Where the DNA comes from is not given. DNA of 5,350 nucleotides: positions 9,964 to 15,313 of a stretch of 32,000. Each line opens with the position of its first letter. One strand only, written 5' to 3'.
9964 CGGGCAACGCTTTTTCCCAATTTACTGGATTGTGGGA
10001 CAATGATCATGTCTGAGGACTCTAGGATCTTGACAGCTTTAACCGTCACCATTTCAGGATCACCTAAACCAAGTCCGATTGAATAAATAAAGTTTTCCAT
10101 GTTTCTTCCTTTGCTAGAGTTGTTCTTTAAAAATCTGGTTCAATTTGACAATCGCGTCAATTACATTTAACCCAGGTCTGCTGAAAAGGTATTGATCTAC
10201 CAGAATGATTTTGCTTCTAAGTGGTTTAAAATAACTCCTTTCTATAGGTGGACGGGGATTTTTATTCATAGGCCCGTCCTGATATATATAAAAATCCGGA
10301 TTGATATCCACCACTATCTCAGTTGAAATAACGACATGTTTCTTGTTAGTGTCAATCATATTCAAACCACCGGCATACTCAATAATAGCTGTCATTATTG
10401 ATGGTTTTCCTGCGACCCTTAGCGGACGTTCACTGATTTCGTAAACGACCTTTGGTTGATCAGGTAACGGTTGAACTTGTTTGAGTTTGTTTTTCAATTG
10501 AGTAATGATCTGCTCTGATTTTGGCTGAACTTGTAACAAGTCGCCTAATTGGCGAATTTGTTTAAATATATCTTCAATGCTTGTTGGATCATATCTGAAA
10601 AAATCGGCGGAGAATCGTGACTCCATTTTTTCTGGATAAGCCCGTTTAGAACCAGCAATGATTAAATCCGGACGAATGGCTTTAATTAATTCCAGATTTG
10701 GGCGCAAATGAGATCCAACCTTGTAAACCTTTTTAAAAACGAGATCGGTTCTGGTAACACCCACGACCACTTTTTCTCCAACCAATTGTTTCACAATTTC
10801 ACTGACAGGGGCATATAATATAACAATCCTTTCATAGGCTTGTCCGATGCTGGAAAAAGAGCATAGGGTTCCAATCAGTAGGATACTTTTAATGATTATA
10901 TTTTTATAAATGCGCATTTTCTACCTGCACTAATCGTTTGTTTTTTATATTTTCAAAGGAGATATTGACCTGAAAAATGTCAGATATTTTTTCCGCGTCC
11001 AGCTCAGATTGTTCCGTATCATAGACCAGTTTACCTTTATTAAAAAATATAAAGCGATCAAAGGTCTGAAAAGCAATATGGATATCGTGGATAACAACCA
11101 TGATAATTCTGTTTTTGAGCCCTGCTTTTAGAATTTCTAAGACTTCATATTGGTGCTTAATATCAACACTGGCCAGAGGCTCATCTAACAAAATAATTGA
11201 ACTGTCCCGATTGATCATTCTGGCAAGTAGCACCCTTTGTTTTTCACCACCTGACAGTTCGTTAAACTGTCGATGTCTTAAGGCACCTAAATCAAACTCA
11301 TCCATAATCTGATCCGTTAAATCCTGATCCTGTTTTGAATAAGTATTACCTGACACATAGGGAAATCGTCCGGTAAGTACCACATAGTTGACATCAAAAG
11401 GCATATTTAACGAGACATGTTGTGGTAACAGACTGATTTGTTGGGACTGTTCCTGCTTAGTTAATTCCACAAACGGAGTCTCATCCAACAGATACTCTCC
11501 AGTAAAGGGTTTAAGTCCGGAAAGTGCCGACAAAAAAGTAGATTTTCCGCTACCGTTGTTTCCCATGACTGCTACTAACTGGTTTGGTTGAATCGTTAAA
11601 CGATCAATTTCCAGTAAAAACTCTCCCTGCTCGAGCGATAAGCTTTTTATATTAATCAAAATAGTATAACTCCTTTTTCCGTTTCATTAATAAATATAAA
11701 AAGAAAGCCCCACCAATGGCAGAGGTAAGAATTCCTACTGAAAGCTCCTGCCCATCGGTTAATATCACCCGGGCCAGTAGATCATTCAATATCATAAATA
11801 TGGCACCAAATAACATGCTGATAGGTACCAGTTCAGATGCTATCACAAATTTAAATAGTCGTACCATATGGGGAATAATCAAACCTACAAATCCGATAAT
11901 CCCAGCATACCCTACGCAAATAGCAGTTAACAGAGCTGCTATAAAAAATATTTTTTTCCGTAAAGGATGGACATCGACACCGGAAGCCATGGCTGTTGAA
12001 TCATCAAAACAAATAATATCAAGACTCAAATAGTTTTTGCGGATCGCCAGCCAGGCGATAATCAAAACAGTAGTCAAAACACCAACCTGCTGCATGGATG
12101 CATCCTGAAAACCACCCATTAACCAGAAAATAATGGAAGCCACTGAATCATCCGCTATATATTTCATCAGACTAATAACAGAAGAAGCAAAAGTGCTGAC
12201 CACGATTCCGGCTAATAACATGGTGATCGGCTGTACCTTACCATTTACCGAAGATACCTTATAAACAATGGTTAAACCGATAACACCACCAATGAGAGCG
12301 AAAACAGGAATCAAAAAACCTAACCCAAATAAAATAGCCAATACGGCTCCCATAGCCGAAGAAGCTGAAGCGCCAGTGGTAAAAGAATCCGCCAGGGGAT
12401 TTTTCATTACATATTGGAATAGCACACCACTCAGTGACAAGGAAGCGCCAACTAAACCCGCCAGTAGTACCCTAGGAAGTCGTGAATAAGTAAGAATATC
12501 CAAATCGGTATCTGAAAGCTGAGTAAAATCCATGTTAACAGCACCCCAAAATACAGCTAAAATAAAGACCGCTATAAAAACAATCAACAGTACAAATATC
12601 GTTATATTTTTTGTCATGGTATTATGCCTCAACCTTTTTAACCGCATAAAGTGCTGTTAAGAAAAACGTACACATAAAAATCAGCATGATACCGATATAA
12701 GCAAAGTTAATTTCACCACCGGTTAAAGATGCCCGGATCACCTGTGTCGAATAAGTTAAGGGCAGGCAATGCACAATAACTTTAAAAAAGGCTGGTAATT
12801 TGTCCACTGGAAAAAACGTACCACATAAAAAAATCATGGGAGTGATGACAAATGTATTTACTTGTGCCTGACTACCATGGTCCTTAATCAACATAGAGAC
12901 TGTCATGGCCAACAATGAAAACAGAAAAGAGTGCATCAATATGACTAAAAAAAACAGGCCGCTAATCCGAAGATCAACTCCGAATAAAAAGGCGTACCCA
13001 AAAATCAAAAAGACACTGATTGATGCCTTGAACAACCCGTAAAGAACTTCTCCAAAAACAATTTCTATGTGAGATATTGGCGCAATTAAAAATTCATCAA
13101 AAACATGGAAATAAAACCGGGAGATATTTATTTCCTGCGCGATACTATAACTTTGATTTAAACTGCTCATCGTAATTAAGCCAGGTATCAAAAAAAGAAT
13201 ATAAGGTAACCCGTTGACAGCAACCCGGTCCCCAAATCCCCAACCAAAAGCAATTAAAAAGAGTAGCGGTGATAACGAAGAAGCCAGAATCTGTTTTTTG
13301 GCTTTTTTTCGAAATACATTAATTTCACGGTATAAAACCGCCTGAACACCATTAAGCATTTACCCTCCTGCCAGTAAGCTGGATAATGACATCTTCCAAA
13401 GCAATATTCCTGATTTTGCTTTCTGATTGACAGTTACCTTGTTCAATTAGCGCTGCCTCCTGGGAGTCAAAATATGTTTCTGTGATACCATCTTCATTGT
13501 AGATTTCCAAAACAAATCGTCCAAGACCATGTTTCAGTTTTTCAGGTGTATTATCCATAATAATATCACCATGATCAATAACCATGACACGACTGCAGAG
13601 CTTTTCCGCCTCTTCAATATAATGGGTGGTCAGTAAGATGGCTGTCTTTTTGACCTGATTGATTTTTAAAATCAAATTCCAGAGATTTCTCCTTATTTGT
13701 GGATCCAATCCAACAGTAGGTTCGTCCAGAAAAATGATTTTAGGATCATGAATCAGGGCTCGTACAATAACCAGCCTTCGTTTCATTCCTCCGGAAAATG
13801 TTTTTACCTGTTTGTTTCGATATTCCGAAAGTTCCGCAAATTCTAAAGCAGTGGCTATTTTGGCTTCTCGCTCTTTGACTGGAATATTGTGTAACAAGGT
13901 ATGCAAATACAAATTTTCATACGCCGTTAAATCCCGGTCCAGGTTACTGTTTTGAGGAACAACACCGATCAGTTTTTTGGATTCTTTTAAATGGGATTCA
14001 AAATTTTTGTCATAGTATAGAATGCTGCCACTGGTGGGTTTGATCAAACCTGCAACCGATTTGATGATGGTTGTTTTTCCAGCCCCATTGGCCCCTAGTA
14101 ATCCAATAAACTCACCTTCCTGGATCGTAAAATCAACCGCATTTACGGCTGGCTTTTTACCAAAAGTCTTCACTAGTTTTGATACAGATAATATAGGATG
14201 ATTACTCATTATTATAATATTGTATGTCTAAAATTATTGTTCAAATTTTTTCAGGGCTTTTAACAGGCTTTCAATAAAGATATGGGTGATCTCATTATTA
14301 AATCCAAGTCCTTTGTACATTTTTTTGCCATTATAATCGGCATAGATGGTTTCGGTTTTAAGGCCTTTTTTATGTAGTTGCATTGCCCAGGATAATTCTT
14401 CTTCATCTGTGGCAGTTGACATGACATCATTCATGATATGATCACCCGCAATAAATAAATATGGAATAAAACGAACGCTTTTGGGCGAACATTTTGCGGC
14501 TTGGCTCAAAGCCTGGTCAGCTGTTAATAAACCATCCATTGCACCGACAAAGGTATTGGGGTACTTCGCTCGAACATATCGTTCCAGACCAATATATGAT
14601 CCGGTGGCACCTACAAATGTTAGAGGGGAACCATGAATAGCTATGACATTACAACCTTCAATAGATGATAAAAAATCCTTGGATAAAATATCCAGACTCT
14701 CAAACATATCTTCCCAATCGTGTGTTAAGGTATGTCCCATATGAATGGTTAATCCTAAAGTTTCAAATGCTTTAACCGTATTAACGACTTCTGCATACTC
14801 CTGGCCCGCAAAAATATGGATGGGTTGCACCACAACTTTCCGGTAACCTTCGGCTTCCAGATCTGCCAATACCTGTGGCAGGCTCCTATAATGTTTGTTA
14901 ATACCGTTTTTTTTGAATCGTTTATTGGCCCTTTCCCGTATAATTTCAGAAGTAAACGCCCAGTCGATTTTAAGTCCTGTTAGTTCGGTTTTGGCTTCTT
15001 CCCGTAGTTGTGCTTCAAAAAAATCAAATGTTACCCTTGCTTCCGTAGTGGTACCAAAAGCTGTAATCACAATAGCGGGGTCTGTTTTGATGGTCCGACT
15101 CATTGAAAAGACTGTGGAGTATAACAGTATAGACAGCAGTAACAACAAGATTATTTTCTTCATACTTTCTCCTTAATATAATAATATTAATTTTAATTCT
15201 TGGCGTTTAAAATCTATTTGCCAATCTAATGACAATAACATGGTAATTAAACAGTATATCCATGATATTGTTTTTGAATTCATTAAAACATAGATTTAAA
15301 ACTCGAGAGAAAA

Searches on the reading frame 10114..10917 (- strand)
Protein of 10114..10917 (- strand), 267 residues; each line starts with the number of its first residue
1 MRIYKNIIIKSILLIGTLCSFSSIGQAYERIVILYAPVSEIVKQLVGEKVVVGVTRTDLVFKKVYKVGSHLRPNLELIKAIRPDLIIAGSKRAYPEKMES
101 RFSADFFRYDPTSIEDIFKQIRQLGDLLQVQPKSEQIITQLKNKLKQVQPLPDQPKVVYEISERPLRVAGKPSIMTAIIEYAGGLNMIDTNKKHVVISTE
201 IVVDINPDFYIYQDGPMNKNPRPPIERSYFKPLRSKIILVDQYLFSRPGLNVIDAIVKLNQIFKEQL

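Call 9: search_protein_families(library=ncbifam, proteins=[window:10114-10917:-], max_evalue=0.00001)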
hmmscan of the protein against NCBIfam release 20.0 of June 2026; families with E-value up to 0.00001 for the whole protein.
window:10114-10917:- (267 aa): 5 families
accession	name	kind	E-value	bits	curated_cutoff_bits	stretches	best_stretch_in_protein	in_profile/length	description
TIGR04281.1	peripla_PGF_1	equivalog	5.1e-16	58.7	325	1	28-265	21-266/330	PGF-CTERM-anchored ABC transporter substrate-binding protein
TIGR03659.1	IsdE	equivalog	1.3e-13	50.8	298.65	1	27-210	37-228/292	heme ABC transporter substrate-binding protein IsdE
NF002894.0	PRK03379.1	equivalog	2.4e-11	43.3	234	1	62-262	58-261/266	vitamin B12 ABC transporter substrate-binding protein BtuF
TIGR03868.1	F420-O_ABCperi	hypoth_equivalog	3.3e-08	33.1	392.4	1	104-217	117-232/287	putative F420-0 ABC transporter substrate-binding protein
NF008501.1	PRK11411.1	subfamily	3.9e-08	32.6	320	1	65-211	84-236/303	Fe(3+) dicitrate ABC transporter substrate-binding protein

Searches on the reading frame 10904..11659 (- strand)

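Call 9: search_protein_families(library=ncbifam, proteins=[window:10904-11659:-], max_evalue=0.00001)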
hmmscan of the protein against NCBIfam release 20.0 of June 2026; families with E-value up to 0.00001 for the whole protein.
window:10904-11659:- (251 aa): 183 families (the best 25 are shown)
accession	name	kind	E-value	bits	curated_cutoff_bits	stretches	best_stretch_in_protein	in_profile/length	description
NF010068.0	PRK13548.1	equivalog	1.9e-53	181.2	261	1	4-246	8-257/261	heme ABC transporter ATP-binding protein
NF007082.0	PRK09536.1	equivalog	9.4e-42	143.5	537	1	1-231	3-238/402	corrinoid ABC transporter ATPase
NF008409.0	PRK11231.1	equivalog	4.8e-41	140.8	375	1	20-234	22-240/255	Fe(3+) dicitrate ABC transporter ATP-binding protein FecE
TIGR03873.1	F420-0_ABC_ATP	hypoth_equivalog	6.4e-39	133.7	372.4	1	20-233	21-238/256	putative F420-0 ABC transporter ATP-binding protein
NF040873.1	AztA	equivalog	4.4e-36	124.2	220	1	20-201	12-187/191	zinc ABC transporter ATP-binding protein AztA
TIGR02315.1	ABC_phnC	equivalog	1.7e-35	122.6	266.1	1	15-230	17-243/243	phosphonate ABC transporter ATP-binding protein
NF053840.1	MnTportMntADein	equivalog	1.9e-34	119.3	400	1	1-218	1-218/240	manganese ABC transporter ATP-binding protein MntA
NF007863.0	PRK10575.1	equivalog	3.2e-33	115.1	433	1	12-230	23-246/265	Fe3+-hydroxamate ABC transporter ATP-binding protein FhuC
NF052485.1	sider_ATP_EitC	equivalog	1.1e-32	113.5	485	1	21-236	23-239/251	siderophore ABC transporter ATP-binding protein EitC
NF002981.0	PRK03695.1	equivalog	4.6e-30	104.8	281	1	22-245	22-250/253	vitamin B12 ABC transporter ATP-binding protein BtuD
TIGR03608.1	L_ocin_972_ABC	subfamily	6.6e-29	100.9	254.85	1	15-204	13-204/206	putative bacteriocin export ABC transporter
TIGR03771.1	anch_rpt_ABC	equivalog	1.2e-27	97.1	268.8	1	22-232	2-212/223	anchored repeat-type ABC transporter ATP-binding subunit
TIGR03375.1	type_I_sec_LssB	subfamily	2.4e-27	95.5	693.1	2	133-219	602-687/696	type I secretion system permease/ATPase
NF010067.0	PRK13547.1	equivalog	2.7e-27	95.7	374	1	11-233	12-256/272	heme ABC transporter ATP-binding protein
TIGR02857.1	CydD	equivalog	5.9e-27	94.8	435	1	20-196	342-520/529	thiol reductant ABC exporter subunit CydD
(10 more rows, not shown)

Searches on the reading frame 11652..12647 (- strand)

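Call 9: search_protein_families(library=ncbifam, proteins=[window:11652-12647:-], max_evalue=0.00001)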
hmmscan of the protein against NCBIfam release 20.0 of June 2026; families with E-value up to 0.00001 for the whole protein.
window:11652-12647:- (331 aa): 16 families
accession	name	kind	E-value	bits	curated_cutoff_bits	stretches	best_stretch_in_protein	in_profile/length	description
NF007081.0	PRK09535.1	equivalog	8.7e-56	189.8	461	1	25-324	66-362/366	vitamin B12 ABC transporter permease BtuC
TIGR03869.1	F420-0_ABCperm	hypoth_equivalog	1.8e-55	188.5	437.35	1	44-324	41-322/325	putative F420-0 ABC transporter permease subunit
NF003001.0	PRK03784.1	equivalog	1.3e-51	175.8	334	1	7-325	9-330/332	vitamin B12 ABC transporter permease BtuC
NF007871.0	PRK10577.2-2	equivalog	2.4e-49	168.5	899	1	14-325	358-678/679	Fe(3+)-hydroxamate ABC transporter permease FhuB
NF007866.0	PRK10577.1-2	equivalog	2.5e-47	161.6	554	1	10-324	349-664/666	Fe(3+)-hydroxamate ABC transporter permease FhuB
NF007299.0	PRK09777.1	equivalog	1.6e-45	155.8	406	1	16-323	5-317/318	Fe(3+) dicitrate ABC transporter permease subunit FecD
NF007867.0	PRK10577.1-3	subfamily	4e-44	151.1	849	1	17-325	390-707/710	Fe(3+)-hydroxamate ABC transporter permease FhuB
NF008407.0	PRK11228.1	equivalog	6.7e-44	150.1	396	1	32-323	33-329/330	iron-dicitrate ABC transporter permease FecC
NF007872.0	PRK10577.2-3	equivalog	3.5e-38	131.4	727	2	14-199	19-208/676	Fe(3+)-hydroxamate ABC transporter permease FhuB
NF007865.0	PRK10577.1-1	equivalog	1.9e-37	129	1107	2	109-324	447-659/660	Fe(3+)-hydroxamate ABC transporter permease FhuB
NF007868.0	PRK10577.1-5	equivalog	3.2e-37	128.3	943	2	43-200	49-208/666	Fe(3+)-hydroxamate ABC transporter permease FhuB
NF007873.0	PRK10577.2-4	equivalog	1.8e-36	126.1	1012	1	22-325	333-645/646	Fe(3+)-hydroxamate ABC transporter permease FhuB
NF007870.0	PRK10577.2-1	equivalog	1.3e-35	123.2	1355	2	115-328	123-335/678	Fe(3+)-hydroxamate ABC transporter permease FhuB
NF007869.0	PRK10577.1-6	equivalog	2.4e-27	95.7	954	1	14-322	383-693/703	Fe(3+)-hydroxamate ABC transporter permease FhuB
NF007759.0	PRK10440.1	equivalog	3.8e-27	95.4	422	1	15-323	10-326/330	iron-enterobactin ABC transporter permease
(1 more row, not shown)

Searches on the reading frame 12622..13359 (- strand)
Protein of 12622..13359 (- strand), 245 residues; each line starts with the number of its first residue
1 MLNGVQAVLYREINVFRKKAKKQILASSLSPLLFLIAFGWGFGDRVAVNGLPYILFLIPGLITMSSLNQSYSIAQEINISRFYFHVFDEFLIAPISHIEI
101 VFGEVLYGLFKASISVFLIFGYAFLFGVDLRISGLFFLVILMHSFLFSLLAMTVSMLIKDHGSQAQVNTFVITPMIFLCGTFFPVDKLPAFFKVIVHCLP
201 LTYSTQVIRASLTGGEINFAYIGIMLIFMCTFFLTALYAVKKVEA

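Call 9: search_protein_families(library=ncbifam, proteins=[window:12622-13359:-], max_evalue=0.00001)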
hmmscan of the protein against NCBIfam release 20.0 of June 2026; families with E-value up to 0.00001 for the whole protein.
window:12622-13359:- (245 aa): 5 families
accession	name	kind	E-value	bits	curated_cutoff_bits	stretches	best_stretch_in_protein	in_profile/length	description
NF011648.0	PRK15066.1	subfamily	1.1e-27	97.2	225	1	4-242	9-251/257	ABC transporter permease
TIGR01247.1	drrB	subfamily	5.3e-25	88.5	223.05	1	12-223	2-216/236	daunorubicin resistance ABC transporter membrane protein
TIGR01291.1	nodJ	subfamily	3e-23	82.7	206.65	1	6-236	8-239/253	ABC-2 type transporter, NodJ family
TIGR03062.1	pip_yhgE_Cterm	subfamily_domain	3.1e-11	43.3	102.2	1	98-239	60-202/208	YhgE/Pip family protein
TIGR03861.1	phenyl_ABC_PedC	subfamily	1.4e-10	41.3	241.35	1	4-241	3-249/253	alcohol ABC transporter, permease protein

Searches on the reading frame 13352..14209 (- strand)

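Call 9: search_protein_families(library=ncbifam, proteins=[window:13352-14209:-], max_evalue=0.00001)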
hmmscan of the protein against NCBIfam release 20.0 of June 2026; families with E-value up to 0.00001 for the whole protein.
window:13352-14209:- (285 aa): 185 families (the best 25 are shown)
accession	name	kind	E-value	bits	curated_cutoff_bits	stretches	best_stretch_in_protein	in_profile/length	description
TIGR01188.1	drrA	subfamily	1e-77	261.4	312.45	1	14-241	1-227/302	daunorubicin resistance ABC transporter, ATP-binding protein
NF010060.0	PRK13537.1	equivalog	5.4e-65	219.3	521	1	4-242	13-251/314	nodulation factor ABC transporter ATP-binding protein NodI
NF010059.0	PRK13536.1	equivalog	1.1e-62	211.8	549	1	8-240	45-277/342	nodulation factor ABC transporter ATP-binding protein NodI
TIGR01288.1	nodI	equivalog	1.5e-59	201.5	424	1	9-240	7-238/303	nodulation factor ABC transporter ATP-binding protein NodI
TIGR03864.1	PQQ_ABC_ATP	hypoth_equivalog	1.6e-56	191.4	302.25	1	7-228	2-222/236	ABC transporter, ATP-binding subunit, PQQ-dependent alcohol dehydrogenase system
NF033858.1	ABC2_perm_RbbA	equivalog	1.1e-52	179.1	1050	1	5-232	265-491/909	ribosome-associated ATPase/putative transporter RbbA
TIGR03522.1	GldA_ABC_ATP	equivalog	1.2e-50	172.6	402.6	1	7-252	3-246/301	gliding motility-associated ABC transporter ATP-binding subunit GldA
TIGR03740.1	galliderm_ABC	subfamily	5.3e-44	150.5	309.75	1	7-223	1-209/223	lantibiotic protection ABC transporter ATP-binding subunit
TIGR02315.1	ABC_phnC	equivalog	8.3e-43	146.5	266.1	1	6-227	1-235/243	phosphonate ABC transporter ATP-binding protein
TIGR04406.1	LPS_export_lptB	equivalog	8.9e-43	146.3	240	1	7-225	2-222/239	LPS export ABC transporter ATP-binding protein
TIGR04521.1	ECF_ATPase_2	equivalog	5.3e-42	143.8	330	1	18-225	17-232/279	energy-coupling factor transporter ATPase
TIGR03265.1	PhnT2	equivalog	6.2e-42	144.1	457.7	1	5-264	3-262/353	putative 2-aminoethylphosphonate ABC transporter ATP-binding protein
TIGR01186.1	proV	subfamily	1.9e-41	142.4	326.6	1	16-240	3-233/363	betaine/proline/choline family ABC transporter ATP-binding protein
NF006987.0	PRK09452.1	equivalog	3.9e-41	141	482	1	2-226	13-236/378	spermidine/putrescine ABC transporter ATP-binding protein PotA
TIGR04520.1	ECF_ATPase_1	equivalog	5.7e-41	140.7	315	1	16-225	10-223/269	energy-coupling factor transporter ATPase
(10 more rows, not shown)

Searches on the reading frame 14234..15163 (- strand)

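Call 9: search_protein_families(library=ncbifam, proteins=[window:14234-15163:-], max_evalue=0.00001)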
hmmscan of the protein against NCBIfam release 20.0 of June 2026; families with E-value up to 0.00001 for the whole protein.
window:14234-15163:- (309 aa): 1 family
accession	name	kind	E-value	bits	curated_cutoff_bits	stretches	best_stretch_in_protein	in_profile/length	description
NF047852.1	SiroCoChCbiK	equivalog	1.8e-26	93.2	400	1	30-307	4-259/261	sirohydrochlorin cobaltochelatase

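Call 16: search_protein_families(library=pfam, proteins=[window:14234-15163:-], max_evalue=0.001)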
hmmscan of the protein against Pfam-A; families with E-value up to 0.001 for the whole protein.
window:14234-15163:- (309 aa): 2 families
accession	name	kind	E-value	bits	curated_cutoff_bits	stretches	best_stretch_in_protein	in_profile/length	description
PF06180.16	CbiK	-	1.7e-36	126.3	26.2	1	30-304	2-261/262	Cobalt chelatase (CbiK)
PF01903.22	CbiX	-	1.5e-06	28.8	22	0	215-257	40-82/106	CbiX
